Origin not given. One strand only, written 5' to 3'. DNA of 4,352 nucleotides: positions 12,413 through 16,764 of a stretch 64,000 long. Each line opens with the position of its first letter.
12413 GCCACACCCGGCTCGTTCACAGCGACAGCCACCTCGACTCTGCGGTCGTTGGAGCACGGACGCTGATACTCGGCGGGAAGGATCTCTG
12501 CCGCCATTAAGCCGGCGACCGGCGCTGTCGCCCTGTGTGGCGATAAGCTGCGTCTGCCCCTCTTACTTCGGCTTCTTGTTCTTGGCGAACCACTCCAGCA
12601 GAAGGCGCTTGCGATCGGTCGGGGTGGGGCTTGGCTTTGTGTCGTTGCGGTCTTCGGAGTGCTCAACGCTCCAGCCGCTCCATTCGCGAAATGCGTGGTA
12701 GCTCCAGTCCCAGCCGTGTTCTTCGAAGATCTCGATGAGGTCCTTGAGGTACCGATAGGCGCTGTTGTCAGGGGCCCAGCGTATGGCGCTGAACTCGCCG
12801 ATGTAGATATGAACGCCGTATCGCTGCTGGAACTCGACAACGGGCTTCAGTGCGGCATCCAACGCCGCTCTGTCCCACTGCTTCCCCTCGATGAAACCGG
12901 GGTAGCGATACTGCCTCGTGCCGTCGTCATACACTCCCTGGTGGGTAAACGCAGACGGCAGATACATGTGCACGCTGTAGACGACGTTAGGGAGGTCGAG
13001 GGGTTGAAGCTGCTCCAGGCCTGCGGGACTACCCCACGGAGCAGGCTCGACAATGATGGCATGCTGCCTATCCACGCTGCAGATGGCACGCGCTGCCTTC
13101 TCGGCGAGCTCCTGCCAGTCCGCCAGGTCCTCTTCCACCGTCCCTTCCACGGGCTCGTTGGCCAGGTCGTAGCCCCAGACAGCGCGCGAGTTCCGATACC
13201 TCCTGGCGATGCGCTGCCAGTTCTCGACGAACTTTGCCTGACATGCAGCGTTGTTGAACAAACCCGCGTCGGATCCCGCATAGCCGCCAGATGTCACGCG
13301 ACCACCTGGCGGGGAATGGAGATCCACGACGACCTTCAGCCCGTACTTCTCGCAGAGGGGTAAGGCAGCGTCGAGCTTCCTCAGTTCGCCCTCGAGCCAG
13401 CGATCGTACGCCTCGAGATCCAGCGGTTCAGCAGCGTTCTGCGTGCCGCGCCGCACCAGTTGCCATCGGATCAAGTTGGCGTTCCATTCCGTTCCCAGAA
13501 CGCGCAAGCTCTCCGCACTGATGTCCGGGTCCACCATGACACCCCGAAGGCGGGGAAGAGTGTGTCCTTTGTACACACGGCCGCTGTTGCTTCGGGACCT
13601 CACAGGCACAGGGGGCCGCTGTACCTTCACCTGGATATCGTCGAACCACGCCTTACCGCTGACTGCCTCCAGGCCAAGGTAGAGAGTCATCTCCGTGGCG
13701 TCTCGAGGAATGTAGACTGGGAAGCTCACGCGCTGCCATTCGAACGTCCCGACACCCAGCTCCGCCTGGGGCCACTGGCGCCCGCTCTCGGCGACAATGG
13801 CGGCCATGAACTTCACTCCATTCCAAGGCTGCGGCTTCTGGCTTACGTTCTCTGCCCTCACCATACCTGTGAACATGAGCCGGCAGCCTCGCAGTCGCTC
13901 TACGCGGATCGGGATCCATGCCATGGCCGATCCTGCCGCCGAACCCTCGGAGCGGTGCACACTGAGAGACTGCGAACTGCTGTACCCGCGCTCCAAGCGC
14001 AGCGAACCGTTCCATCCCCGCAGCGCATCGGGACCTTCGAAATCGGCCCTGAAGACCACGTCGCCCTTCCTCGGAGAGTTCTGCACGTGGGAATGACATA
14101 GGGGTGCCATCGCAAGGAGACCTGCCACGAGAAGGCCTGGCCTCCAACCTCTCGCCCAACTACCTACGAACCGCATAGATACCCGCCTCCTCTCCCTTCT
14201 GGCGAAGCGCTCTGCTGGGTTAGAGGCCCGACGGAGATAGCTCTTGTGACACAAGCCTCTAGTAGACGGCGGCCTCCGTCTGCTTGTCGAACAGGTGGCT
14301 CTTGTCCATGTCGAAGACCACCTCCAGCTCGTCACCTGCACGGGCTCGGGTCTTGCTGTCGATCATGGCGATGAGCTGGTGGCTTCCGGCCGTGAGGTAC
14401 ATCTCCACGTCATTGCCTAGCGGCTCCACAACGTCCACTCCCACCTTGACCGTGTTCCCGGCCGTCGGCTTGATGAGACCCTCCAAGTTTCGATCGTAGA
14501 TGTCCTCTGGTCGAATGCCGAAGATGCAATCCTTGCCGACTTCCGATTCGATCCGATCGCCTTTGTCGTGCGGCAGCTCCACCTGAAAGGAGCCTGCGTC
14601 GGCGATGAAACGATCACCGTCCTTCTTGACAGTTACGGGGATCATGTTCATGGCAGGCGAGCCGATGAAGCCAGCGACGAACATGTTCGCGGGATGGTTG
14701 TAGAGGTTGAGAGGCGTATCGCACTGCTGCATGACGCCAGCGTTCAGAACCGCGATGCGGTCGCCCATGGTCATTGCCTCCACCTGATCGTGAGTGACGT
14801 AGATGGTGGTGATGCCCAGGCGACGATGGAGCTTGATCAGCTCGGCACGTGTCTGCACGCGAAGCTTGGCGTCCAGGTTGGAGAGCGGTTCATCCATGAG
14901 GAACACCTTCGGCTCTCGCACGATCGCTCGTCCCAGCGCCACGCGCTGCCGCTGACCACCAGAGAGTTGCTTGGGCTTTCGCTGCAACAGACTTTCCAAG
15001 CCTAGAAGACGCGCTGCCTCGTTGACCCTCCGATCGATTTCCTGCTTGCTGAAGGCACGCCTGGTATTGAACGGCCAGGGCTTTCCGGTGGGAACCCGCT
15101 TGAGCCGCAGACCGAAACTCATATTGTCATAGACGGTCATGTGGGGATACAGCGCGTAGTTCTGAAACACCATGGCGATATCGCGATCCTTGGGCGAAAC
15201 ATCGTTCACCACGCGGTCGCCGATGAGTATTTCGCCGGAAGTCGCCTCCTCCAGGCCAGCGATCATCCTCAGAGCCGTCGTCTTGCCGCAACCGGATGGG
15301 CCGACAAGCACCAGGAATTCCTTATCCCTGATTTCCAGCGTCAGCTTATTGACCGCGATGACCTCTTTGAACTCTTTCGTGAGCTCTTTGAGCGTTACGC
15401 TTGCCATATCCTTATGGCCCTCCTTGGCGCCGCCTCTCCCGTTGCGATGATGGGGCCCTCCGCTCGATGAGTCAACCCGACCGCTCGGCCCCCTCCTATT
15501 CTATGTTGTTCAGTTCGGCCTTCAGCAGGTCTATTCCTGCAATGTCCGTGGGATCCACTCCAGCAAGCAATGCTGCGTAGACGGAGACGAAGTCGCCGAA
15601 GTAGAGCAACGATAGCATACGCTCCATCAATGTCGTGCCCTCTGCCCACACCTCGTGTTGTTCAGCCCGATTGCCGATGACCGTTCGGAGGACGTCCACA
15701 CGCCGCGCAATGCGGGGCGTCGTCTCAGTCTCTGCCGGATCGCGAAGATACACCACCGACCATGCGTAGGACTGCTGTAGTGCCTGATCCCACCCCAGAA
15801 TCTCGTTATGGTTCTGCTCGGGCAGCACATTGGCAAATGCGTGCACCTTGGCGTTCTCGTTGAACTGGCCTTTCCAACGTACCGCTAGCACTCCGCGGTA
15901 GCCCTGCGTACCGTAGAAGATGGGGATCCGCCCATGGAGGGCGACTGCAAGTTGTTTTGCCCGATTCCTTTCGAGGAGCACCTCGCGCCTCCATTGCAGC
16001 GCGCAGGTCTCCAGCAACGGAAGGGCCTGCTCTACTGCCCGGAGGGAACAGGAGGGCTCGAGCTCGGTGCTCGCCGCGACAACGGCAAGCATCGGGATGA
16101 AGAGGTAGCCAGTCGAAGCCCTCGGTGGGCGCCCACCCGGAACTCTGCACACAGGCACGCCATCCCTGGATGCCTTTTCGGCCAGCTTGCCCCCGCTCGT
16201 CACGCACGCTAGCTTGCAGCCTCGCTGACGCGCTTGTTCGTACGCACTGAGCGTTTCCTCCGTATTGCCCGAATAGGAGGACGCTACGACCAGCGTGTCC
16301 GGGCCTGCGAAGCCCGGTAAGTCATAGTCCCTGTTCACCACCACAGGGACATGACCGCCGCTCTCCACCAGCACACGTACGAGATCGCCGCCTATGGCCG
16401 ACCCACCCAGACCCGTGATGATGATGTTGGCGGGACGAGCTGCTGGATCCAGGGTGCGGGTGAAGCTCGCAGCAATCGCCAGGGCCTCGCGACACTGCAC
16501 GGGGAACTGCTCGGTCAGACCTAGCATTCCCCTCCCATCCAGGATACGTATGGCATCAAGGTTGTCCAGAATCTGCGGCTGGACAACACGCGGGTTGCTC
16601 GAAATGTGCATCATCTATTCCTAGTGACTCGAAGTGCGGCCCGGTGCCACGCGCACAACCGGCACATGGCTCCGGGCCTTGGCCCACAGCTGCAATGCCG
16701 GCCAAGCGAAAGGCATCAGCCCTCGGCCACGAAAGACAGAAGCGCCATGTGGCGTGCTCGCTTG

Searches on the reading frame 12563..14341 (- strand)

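Call 52: search_protein_families(library=pfam, proteins=[window:12563-14341:-], max_evalue=0.00001)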
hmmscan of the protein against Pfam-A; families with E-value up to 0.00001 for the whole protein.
window:12563-14341:- (592 aa): 1 family
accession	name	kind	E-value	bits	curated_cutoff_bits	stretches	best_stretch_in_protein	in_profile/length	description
PF00150.24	Cellulase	-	3e-28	99.5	23.5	1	275-548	22-265/272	Cellulase (glycosyl hydrolase family 5)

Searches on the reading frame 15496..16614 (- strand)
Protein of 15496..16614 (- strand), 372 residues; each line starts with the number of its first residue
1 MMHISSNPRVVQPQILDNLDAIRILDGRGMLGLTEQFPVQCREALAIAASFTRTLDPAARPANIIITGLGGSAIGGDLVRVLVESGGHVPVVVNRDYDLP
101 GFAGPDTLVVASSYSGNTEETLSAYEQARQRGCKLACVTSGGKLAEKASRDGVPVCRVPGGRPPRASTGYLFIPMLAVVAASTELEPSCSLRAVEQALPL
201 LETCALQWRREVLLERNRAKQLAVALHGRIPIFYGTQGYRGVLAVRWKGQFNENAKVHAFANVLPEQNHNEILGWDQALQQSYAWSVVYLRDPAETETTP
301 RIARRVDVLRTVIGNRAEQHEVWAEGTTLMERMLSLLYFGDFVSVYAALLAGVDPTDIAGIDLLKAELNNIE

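Call 52: search_protein_families(library=pfam, proteins=[window:15496-16614:-], max_evalue=0.00001)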
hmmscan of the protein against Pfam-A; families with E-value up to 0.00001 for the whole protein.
window:15496-16614:- (372 aa): 2 families
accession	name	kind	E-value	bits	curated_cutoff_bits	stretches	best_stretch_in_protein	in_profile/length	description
PF10432.14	bact-PGI_C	-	4e-49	166.9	24.5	1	216-368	2-151/151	Bacterial phospho-glucose isomerase C-terminal SIS domain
PF01380.27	SIS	-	1.7e-07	31.5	25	1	63-142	7-92/131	SIS domain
